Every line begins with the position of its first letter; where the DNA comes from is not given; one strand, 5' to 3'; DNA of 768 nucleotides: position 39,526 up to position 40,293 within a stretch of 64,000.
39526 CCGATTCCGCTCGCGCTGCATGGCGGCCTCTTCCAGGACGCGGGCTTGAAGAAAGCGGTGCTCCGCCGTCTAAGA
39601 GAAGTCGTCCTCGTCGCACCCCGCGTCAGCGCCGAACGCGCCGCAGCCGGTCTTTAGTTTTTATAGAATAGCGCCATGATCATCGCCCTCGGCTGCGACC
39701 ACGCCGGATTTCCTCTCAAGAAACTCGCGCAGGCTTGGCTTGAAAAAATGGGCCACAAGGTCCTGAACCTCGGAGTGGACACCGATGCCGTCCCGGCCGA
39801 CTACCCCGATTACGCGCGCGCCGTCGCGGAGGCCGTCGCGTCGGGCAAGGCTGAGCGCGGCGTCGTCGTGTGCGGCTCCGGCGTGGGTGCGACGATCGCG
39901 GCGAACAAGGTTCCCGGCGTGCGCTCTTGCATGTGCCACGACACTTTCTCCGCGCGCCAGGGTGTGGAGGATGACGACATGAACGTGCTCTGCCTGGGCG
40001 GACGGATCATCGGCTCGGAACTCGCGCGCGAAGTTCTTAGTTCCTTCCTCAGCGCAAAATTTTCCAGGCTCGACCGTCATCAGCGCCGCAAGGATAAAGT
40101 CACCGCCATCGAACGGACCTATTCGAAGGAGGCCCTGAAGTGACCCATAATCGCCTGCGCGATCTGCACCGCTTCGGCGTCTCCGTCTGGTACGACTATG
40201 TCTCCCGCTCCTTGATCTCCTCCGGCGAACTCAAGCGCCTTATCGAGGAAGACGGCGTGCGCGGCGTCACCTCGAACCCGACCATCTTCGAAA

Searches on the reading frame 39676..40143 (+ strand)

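Call 48: search_protein_families(library=pfam, proteins=[window:39676-40143:+], max_evalue=0.0001)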
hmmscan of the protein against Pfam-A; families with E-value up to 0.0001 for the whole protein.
window:39676-40143:+ (155 aa): 1 family
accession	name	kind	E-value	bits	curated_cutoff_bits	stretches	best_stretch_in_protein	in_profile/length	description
PF02502.23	LacAB_rpiB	-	6.9e-50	169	24.7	1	3-142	1-138/138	Ribose/Galactose Isomerase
